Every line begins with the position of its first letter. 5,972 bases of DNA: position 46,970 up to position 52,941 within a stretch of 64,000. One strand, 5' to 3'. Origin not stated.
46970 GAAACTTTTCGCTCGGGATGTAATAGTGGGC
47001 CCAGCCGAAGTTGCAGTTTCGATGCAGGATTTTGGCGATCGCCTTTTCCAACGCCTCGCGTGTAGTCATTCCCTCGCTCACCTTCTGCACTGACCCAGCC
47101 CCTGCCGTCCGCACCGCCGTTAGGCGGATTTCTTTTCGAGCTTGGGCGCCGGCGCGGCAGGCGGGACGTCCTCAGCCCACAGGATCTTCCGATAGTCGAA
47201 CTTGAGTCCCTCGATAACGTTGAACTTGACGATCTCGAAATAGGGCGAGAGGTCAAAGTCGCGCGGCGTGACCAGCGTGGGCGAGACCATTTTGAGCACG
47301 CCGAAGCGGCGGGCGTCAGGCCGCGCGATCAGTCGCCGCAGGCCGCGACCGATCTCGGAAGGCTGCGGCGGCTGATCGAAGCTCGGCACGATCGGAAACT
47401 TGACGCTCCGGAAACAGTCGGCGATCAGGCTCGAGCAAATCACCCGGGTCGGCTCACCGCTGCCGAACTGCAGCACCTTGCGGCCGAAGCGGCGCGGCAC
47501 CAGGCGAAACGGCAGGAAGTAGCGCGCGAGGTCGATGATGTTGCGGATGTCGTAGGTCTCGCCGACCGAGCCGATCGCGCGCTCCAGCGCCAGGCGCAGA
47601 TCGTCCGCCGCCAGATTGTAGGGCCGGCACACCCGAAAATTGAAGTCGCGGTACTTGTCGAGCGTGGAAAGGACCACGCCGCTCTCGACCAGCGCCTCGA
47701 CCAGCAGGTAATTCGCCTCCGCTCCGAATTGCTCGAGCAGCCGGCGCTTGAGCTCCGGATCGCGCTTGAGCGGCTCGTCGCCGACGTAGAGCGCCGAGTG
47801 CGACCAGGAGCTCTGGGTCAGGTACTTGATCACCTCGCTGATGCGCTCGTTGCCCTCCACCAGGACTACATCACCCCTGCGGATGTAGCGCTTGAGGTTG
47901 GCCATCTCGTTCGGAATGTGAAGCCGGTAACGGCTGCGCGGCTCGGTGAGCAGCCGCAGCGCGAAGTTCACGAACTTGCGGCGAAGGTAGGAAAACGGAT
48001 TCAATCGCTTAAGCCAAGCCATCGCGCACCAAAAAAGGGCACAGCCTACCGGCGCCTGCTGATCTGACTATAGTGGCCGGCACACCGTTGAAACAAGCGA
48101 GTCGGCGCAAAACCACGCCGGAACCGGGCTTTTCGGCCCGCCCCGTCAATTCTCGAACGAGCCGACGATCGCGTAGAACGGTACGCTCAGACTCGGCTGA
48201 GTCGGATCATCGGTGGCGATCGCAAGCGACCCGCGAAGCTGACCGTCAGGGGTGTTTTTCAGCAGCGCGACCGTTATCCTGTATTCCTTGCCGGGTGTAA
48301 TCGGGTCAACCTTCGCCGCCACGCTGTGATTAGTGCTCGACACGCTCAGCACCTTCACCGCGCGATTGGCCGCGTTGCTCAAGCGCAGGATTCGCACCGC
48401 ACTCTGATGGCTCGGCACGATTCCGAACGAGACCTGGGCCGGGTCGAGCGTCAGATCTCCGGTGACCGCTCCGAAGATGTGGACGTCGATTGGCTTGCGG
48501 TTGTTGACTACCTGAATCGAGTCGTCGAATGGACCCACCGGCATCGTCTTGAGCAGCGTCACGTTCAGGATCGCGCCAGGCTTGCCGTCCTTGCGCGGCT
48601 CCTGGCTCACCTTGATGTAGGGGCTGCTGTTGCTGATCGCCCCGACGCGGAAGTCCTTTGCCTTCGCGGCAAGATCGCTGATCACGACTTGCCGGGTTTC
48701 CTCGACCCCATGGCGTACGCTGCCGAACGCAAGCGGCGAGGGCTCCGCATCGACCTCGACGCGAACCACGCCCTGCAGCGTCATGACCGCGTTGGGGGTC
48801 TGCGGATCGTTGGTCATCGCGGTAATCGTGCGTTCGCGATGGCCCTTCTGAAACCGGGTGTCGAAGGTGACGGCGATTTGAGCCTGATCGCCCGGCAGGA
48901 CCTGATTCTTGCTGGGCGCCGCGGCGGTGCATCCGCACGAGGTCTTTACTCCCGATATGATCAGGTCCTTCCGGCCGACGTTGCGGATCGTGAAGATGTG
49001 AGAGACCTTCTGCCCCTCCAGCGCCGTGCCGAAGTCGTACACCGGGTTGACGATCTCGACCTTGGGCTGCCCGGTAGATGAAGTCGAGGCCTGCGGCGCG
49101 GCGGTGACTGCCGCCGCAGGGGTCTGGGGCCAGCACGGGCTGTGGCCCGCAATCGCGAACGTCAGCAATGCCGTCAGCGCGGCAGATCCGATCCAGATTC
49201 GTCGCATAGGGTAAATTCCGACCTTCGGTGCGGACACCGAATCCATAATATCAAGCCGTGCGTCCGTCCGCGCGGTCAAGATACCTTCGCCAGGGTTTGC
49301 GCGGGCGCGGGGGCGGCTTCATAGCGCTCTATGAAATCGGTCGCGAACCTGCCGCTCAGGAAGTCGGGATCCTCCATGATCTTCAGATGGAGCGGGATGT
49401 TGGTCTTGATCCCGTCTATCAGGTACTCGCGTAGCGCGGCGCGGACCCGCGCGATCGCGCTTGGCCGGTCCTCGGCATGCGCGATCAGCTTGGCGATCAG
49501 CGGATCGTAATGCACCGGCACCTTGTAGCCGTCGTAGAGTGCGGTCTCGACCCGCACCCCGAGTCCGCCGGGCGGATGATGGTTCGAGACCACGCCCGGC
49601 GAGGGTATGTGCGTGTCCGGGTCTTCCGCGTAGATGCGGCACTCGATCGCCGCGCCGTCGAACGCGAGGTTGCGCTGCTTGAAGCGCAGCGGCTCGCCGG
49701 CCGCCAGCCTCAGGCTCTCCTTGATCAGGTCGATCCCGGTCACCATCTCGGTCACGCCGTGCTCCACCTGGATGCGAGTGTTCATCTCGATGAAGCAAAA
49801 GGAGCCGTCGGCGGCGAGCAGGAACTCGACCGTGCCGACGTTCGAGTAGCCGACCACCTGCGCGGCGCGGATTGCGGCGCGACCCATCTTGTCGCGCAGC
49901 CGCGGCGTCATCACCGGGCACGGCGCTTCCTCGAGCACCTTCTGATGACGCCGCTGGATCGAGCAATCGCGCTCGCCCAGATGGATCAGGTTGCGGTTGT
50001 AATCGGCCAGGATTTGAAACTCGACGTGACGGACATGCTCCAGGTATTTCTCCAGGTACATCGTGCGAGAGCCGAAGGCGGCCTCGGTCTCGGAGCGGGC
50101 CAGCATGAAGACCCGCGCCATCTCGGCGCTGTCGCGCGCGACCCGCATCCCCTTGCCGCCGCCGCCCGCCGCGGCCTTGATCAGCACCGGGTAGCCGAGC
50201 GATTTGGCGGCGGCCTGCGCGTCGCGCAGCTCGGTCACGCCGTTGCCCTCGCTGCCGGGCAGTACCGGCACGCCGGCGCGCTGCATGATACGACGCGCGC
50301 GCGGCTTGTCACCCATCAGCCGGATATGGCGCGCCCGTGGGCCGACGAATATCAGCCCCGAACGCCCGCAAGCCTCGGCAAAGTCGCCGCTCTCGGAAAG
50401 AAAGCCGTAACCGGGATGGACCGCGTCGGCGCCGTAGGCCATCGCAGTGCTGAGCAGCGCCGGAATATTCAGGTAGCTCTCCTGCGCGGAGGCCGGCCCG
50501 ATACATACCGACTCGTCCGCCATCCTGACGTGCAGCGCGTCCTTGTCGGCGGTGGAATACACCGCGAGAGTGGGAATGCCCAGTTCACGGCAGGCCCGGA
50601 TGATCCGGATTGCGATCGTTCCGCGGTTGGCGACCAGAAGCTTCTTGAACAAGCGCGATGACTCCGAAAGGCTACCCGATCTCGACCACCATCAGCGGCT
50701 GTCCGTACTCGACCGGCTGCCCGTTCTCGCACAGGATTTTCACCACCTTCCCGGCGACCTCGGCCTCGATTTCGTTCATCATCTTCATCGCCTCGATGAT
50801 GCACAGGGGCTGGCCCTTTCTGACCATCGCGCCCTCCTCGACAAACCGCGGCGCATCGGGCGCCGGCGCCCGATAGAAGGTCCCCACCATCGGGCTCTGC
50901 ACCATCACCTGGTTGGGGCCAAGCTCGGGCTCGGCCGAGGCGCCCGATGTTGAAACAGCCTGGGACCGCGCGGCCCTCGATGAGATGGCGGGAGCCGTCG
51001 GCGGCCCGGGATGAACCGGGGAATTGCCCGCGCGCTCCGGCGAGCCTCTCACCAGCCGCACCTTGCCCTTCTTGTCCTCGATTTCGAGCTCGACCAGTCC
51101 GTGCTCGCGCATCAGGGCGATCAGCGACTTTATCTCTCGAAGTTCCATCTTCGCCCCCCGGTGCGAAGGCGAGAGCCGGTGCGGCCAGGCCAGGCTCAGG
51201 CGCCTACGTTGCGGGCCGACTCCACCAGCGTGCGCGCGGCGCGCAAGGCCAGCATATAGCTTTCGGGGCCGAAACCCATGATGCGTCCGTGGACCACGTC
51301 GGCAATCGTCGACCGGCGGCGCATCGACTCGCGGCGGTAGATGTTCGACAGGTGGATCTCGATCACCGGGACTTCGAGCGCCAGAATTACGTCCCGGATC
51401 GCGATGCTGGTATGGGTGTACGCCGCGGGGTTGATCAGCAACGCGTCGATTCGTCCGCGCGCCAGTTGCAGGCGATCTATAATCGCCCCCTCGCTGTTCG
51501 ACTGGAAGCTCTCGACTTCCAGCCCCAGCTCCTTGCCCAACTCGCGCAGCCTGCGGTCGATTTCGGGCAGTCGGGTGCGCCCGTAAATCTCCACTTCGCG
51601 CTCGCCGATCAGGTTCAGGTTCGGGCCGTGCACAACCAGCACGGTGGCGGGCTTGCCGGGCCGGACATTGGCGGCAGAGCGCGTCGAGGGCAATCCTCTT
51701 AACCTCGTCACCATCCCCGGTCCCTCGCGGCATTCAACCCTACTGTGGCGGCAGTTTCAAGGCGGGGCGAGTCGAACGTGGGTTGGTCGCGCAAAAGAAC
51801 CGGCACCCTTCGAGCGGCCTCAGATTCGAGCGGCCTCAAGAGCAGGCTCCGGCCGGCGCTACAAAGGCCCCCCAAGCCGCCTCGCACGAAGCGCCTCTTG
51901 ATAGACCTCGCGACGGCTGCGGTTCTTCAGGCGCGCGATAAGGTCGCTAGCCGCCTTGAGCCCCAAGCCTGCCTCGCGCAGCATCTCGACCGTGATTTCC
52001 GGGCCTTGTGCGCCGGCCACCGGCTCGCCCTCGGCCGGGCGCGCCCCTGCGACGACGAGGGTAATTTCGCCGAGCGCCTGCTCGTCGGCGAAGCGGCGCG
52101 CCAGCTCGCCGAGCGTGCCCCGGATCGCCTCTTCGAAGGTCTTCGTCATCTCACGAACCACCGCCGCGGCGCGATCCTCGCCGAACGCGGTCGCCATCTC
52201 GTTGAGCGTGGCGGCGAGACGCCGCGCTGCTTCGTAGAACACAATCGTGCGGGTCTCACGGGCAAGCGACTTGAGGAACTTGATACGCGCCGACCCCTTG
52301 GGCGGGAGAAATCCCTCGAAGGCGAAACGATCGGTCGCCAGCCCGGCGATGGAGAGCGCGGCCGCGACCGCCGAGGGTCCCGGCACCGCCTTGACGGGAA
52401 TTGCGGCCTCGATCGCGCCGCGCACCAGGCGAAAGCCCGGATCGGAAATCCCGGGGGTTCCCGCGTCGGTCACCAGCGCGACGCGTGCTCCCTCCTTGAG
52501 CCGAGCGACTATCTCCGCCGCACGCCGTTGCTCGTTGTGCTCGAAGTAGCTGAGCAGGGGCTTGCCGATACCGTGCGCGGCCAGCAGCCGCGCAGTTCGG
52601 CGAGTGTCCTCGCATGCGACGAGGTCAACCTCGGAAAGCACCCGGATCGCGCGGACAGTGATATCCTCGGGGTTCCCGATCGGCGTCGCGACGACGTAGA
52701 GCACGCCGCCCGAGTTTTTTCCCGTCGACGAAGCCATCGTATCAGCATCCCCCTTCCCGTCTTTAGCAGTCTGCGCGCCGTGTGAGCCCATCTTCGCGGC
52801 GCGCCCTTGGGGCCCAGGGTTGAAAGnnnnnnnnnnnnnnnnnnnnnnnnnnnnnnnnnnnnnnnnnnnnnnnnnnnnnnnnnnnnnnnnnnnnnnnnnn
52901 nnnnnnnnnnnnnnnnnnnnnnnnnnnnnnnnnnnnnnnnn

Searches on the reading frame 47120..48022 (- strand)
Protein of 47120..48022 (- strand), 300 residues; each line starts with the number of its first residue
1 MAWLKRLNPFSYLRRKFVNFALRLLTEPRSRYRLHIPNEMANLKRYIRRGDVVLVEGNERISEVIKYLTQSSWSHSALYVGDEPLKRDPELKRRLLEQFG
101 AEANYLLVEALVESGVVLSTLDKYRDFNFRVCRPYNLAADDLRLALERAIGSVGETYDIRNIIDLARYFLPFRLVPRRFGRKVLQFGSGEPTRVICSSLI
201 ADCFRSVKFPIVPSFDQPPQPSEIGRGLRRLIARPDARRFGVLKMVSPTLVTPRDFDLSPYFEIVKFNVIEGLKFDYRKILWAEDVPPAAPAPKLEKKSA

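Call 13: search_protein_families(library=pfam, proteins=[window:47120-48022:-], max_evalue=0.1)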
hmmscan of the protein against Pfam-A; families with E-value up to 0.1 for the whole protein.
window:47120-48022:- (300 aa): 2 families
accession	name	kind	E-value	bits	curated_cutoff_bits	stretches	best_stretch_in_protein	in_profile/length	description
PF05708.18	Peptidase_C92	-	4.3e-09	37.1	27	1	47-169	2-108/166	Permuted papain-like amidase enzyme, YaeF/YiiX, C92 family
PF00877.26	NLPC_P60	-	0.073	13.5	23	0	38-76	43-80/105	NlpC/P60 family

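Call 38: find_encoding_contigs(protein=window:47120-48022:-, flank=6000, max_places=8)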
Protein window:47120-48022:- (300 aa): 3 contigs read that carry it; 3 places shown.
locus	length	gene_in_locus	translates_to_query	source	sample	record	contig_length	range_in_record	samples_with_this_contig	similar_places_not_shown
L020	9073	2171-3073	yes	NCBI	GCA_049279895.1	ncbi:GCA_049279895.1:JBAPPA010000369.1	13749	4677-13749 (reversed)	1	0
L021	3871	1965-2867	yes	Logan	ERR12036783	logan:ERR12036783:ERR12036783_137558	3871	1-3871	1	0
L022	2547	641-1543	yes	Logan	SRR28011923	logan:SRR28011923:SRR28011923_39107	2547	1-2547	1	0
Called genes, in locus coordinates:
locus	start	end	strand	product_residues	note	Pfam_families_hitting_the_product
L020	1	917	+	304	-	PF02786:CPSase_L_D2, PF02785:Biotin_carb_C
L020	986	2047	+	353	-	PF07610:DUF1573, PF14874:PapD-like (faint), PF15780:ASH (faint), PF22544:HYDIN_VesB_CFA65-like_Ig, PF22067:Cep192_D3 (faint)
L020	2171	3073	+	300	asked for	PF05708:Peptidase_C92 (weak)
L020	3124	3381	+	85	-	-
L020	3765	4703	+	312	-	-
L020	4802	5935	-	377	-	-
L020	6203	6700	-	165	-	PF00578:AhpC-TSA, PF08534:Redoxin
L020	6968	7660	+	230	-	PF02622:DUF179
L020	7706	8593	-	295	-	PF01842:ACT, PF00551:Formyl_trans_N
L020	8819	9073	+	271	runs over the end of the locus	PF13489:Methyltransf_23, PF13847:Methyltransf_31, PF08241:Methyltransf_11, PF08242:Methyltransf_12, PF13649:Methyltransf_25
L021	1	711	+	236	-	?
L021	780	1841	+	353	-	PF07610:DUF1573, PF14874:PapD-like (faint), PF15780:ASH (faint), PF22544:HYDIN_VesB_CFA65-like_Ig, PF22067:Cep192_D3 (faint)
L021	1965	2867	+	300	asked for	PF05708:Peptidase_C92 (weak)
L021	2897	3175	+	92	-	-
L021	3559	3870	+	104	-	?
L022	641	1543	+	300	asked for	PF05708:Peptidase_C92 (weak)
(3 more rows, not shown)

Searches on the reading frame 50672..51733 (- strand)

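Call 115: search_protein_families(library=pfam, proteins=[window:50672-51733:-], max_evalue=0.001)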
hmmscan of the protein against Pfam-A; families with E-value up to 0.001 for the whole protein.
window:50672-51733:- (353 aa): 2 families
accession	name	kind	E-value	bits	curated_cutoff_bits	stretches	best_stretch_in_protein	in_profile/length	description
PF00364.28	Biotin_lipoyl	-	8.3e-24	83.7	22.1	1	278-349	3-72/73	Biotin-requiring enzyme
PF13533.13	Biotin_lipoyl_2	-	1.7e-07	31.3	29.8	0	322-350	3-31/32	Biotin-lipoyl like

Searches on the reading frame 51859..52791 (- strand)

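Call 88: search_protein_families(library=pfam, proteins=[window:51859-52791:-], max_evalue=0.01)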
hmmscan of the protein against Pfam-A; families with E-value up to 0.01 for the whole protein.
window:51859-52791:- (310 aa): 1 family
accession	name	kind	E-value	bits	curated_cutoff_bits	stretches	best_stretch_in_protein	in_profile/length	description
PF00590.25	TP_methylase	-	2.2e-37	129.5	27.8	1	31-231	2-212/212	Tetrapyrrole (Corrin/Porphyrin) Methylases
